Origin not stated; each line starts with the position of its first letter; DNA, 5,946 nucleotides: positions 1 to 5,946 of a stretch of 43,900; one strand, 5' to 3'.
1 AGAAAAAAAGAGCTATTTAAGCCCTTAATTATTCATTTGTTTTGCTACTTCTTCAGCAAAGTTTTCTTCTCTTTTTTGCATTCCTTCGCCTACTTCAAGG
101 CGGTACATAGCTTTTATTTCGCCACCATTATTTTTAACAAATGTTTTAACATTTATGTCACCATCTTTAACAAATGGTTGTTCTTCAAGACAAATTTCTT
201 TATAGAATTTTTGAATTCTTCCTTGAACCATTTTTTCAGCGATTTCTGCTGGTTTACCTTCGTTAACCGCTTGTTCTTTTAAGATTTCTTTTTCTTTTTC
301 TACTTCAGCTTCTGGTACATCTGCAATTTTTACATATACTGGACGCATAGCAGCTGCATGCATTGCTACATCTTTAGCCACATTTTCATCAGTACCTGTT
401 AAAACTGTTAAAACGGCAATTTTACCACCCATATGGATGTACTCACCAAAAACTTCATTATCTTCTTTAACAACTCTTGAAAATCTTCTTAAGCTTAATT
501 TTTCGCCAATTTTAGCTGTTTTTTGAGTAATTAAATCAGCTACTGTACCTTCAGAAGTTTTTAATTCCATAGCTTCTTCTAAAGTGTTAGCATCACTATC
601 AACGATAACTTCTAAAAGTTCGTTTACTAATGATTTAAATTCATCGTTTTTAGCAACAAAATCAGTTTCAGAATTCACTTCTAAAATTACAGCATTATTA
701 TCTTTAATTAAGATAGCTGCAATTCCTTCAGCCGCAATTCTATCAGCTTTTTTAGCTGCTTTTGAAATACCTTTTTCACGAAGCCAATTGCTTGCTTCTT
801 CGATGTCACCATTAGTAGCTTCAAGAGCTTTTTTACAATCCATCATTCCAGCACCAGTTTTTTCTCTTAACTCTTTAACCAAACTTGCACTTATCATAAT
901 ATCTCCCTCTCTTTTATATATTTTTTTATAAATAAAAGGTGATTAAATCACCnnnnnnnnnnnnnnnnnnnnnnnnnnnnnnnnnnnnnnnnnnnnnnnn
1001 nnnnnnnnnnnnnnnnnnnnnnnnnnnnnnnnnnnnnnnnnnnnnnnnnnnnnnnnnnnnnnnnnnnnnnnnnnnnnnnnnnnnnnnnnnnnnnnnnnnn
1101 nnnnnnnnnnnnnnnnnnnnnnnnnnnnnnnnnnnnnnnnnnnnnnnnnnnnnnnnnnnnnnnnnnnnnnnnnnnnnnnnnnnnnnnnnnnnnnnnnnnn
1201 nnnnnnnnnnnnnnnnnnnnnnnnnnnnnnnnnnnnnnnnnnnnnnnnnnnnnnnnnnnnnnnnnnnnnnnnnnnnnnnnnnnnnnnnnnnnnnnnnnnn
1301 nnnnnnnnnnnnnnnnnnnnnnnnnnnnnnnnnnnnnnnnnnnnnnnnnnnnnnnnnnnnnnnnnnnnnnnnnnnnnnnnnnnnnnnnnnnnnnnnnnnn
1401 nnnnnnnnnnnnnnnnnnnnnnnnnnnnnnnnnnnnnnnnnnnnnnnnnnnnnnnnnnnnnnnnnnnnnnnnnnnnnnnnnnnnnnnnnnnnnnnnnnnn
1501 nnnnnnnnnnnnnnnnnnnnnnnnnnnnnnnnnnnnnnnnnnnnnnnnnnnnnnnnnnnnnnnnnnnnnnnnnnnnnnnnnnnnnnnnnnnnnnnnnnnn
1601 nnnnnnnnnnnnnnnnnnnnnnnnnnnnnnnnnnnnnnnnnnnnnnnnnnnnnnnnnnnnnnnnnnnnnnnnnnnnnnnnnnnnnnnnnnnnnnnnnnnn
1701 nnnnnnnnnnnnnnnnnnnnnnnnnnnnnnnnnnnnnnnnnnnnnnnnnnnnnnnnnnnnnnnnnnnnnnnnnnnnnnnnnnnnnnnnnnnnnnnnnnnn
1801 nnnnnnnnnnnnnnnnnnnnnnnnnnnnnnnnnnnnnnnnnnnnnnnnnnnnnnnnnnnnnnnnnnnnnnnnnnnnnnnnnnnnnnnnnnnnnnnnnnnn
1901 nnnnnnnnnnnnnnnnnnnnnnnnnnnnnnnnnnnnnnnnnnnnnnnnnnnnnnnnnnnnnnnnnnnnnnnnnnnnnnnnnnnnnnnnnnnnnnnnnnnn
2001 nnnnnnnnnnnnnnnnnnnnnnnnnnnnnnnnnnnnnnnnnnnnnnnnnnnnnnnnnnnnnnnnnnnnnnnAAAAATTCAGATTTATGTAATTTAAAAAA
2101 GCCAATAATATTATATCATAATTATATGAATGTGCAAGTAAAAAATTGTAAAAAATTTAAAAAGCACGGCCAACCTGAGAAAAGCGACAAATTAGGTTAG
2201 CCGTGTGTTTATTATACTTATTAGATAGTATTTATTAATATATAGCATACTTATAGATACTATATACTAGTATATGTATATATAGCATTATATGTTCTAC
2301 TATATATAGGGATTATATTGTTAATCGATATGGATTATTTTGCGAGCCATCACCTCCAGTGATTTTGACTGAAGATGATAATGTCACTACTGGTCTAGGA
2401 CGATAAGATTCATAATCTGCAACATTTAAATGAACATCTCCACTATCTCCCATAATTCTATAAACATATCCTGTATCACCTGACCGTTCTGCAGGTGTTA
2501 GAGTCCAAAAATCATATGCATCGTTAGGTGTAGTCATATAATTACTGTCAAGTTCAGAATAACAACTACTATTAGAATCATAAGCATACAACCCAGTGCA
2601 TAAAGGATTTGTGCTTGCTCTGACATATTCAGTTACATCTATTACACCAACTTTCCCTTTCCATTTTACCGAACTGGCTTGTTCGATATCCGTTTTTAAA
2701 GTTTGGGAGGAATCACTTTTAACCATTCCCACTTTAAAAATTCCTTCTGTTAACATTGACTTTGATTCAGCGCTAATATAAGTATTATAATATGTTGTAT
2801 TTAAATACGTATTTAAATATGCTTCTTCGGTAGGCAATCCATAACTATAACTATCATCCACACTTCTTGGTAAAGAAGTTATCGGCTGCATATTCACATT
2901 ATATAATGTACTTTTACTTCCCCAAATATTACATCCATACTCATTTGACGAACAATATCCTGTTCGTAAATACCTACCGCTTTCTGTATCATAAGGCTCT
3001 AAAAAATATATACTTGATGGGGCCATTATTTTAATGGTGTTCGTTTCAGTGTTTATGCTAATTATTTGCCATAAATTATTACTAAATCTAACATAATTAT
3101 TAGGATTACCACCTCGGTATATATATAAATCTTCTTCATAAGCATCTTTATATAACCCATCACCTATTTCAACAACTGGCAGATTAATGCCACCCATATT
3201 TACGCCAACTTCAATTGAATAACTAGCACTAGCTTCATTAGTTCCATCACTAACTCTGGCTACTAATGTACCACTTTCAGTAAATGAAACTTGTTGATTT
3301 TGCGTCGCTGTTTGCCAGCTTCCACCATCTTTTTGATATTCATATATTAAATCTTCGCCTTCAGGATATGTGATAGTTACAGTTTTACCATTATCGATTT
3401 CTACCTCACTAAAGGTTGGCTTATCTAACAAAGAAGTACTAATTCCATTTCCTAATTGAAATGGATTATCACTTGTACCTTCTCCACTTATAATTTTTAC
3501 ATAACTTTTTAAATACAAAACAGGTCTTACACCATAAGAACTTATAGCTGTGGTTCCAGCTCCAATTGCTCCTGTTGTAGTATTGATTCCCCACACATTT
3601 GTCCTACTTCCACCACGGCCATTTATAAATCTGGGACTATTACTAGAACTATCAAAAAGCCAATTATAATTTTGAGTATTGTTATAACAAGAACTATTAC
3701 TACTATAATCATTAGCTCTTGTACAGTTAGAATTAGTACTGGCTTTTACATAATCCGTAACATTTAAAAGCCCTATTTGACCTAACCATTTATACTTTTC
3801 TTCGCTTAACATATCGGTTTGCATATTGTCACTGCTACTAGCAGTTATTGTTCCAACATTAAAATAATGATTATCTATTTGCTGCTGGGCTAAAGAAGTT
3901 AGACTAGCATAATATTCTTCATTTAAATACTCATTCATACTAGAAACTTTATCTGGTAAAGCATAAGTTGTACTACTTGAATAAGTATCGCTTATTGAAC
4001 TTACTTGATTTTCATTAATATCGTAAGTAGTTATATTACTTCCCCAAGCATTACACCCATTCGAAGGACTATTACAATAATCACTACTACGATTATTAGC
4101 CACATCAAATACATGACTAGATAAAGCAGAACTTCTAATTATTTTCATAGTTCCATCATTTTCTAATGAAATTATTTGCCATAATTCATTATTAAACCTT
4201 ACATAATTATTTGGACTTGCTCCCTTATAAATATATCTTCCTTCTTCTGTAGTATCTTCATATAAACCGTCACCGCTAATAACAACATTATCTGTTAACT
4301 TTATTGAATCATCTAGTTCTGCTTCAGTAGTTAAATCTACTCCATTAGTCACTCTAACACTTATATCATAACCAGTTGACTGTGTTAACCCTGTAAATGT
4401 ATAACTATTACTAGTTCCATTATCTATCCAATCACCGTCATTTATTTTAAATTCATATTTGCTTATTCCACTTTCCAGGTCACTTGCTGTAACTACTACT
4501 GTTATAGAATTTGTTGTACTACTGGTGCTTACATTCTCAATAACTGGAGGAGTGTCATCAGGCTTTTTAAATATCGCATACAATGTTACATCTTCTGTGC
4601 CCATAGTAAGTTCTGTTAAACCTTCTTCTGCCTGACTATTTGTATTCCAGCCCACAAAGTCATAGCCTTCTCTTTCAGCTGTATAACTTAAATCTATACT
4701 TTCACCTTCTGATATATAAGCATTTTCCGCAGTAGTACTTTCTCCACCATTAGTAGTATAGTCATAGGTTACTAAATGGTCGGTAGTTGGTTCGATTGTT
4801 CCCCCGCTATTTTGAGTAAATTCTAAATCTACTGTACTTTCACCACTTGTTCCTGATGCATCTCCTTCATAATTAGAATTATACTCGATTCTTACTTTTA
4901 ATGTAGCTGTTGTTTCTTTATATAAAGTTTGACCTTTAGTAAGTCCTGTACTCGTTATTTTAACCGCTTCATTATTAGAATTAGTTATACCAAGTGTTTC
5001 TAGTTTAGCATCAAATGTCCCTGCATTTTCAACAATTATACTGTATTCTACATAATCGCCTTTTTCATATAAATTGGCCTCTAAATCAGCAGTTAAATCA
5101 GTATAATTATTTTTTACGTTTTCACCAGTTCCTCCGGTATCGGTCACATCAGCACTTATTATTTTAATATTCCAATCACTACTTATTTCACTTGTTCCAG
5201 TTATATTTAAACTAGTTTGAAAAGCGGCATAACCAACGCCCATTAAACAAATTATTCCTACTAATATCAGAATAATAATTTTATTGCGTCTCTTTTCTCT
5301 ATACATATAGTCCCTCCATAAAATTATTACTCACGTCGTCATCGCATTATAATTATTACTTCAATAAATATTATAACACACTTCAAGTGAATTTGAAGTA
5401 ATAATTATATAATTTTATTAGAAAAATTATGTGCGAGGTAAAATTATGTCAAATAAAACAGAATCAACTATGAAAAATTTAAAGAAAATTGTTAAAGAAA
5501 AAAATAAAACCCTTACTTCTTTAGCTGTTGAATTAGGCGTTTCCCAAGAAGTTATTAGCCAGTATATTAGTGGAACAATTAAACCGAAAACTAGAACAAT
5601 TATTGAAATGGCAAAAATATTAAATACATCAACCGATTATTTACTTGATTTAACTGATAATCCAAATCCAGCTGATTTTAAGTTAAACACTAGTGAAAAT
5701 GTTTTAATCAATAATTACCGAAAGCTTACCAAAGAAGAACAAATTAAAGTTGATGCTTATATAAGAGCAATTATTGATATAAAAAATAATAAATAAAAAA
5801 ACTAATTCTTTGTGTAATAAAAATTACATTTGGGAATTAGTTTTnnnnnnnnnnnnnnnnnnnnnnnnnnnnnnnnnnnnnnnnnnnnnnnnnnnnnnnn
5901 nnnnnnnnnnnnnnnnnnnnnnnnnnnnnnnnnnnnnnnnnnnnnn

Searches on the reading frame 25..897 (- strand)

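Call 68: search_protein_families(library=pfam, proteins=[window:25-897:-], max_evalue=0.000001)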
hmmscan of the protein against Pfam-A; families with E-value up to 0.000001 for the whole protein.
window:25-897:- (290 aa): 2 families
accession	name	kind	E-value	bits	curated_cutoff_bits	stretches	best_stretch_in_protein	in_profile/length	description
PF00889.24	EF_TS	-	9.2e-73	244.6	27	1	69-271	1-204/204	Elongation factor TS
PF25025.1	EF-Ts_N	-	1.1e-09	38.5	33.2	1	5-42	15-53/60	Elongation factor Ts, mitochondrial, N-terminal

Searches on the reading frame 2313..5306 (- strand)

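Call 7: search_protein_families(library=pfam, proteins=[window:2313-5306:-], max_evalue=0.1)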
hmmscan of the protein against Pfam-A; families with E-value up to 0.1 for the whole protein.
window:2313-5306:- (997 aa): 5 families
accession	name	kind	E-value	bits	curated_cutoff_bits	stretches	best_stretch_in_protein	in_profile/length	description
PF09479.16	Flg_new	-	3.4e-11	43.5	27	1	182-244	4-64/65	Listeria-Bacteroides repeat domain (List_Bact_rpt)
PF19789.6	DUF6273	-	3.8e-06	27.3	23.5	1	449-601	30-172/172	Domain of unknown function (DUF6273)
PF00041.27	fn3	-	0.00022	21.8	25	1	258-323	5-72/84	Fibronectin type III domain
PF07495.19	Y_Y_Y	-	0.022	15.1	26.6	0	283-307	9-35/65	Y_Y_Y domain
PF19090.5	DUF5778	-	0.082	13.6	26.9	0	711-752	41-79/126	Family of unknown function (DUF5778)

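Call 8: search_protein_families(library=ncbifam, proteins=[window:2313-5306:-], max_evalue=0.1)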
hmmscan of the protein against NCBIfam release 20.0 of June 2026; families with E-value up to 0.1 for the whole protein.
window:2313-5306:- (997 aa): 2 families
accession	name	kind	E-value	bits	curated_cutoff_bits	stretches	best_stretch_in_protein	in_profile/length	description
TIGR02543.1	List_Bact_rpt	repeat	5.4e-06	26.7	20.95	1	211-248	2-42/44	TIGR02543 family repeat protein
NF047446.1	barrel_OmpL47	domain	2e-05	25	40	1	265-301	2-38/68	OmpL47-type beta-barrel domain-containing protein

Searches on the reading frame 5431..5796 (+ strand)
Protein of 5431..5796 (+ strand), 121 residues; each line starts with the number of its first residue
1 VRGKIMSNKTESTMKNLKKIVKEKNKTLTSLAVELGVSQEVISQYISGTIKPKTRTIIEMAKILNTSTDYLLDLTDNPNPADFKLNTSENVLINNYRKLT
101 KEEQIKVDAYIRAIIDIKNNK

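Call 7: search_protein_families(library=pfam, proteins=[window:5431-5796:+], max_evalue=0.1)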
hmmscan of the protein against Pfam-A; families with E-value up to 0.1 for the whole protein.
window:5431-5796:+ (121 aa): 13 families
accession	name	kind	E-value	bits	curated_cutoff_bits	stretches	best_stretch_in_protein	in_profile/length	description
PF01381.28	HTH_3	-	1.1e-12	48.2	23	1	17-71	1-55/55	Helix-turn-helix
PF12844.13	HTH_19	-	7.5e-08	32.6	30.2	1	15-76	2-63/64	Helix-turn-helix domain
PF13560.12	HTH_31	-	0.00018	22.2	27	1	23-69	12-59/64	Helix-turn-helix domain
PF13443.12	HTH_26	-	0.00074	20.2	22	1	16-73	1-59/63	Cro/C1-type HTH DNA-binding domain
PF04545.22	Sigma70_r4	-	0.026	14.5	24.1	0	23-47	18-42/50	Sigma-70, region 4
PF04967.18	HTH_10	-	0.028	14.7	23.1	0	24-47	22-45/53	HTH DNA binding domain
PF07453.19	NUMOD1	-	0.043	14.5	22.8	0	27-46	18-37/37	NUMOD1 domain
PF16677.11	GP3_package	-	0.064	13.9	29.4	0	19-84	27-93/105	DNA-packaging protein gp3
PF08667.16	BetR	-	0.069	13.7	21.6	1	24-95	21-94/148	BetR domain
PF15943.11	YdaS_toxin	-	0.07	13.4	30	0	29-55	12-40/65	Bacterial toxin YdaS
PF06892.16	Phage_CP76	-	0.079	13.3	26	0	18-70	8-60/146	Phage regulatory protein CII (CP76)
PF08279.18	HTH_11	-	0.094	13.1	25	0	20-47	8-37/55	HTH domain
PF21716.3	dnstrm_HI1420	-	0.094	13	27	0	11-67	31-85/90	Probable addiction module antidote protein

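Call 8: search_protein_families(library=ncbifam, proteins=[window:5431-5796:+], max_evalue=0.1)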
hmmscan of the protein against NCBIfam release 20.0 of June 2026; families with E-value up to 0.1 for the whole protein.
window:5431-5796:+ (121 aa): 14 families
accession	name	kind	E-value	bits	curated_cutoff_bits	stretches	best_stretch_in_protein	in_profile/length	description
NF041951.1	phage_RstR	subfamily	7.9e-13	48.6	80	1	14-117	4-102/108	RstR family transcriptional repressor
NF007257.0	PRK09706.1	subfamily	1.7e-06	27.9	101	1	16-116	9-116/135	transcriptional repressor DicA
NF052239.1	antitox_spr1629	equivalog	8.5e-06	25.1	335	1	15-82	5-67/377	spr1629 family repressor/antitoxin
NF010465.0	PRK13890.1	equivalog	0.00011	22.3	96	1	15-81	8-74/121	conjugal transfer protein TrbA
NF003162.0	PRK04140.1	equivalog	0.00014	21.1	263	1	15-87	129-201/317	transcriptional regulator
NF038310.1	lysogeny_AimR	equivalog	0.00031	19.9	70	1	17-67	1-51/365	AimR family lysis-lysogeny pheromone receptor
NF047948.1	male_kill_WMK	equivalog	0.00039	20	300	1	11-104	157-250/300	WO male-killing family protein Wmk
NF047541.1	telomere_Tpg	equivalog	0.0026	17.8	90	1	11-57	20-66/183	telomere-protecting terminal protein Tpg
TIGR02607.1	antidote_HigA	equivalog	0.0042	16.9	47.7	1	25-75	20-70/81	HigA family addiction module antitoxin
TIGR02684.1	dnstrm_HI1420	hypoth_equivalog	0.0051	17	53.7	1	24-66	42-84/89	addiction module antidote protein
NF007271.0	PRK09726.1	equivalog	0.018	15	79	1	15-66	14-63/88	type II toxin-antitoxin system antitoxin HipB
TIGR00270.2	TIGR00270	equivalog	0.02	14.7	110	1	17-65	80-128/159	multiprotein bridging factor aMBF1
NF006328.0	PRK08558.1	equivalog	0.02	14.5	184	1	19-68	18-66/238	adenine phosphoribosyltransferase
TIGR01686.1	FkbH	subfamily_domain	0.029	13.5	146.65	1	46-79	81-114/323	FkbH domain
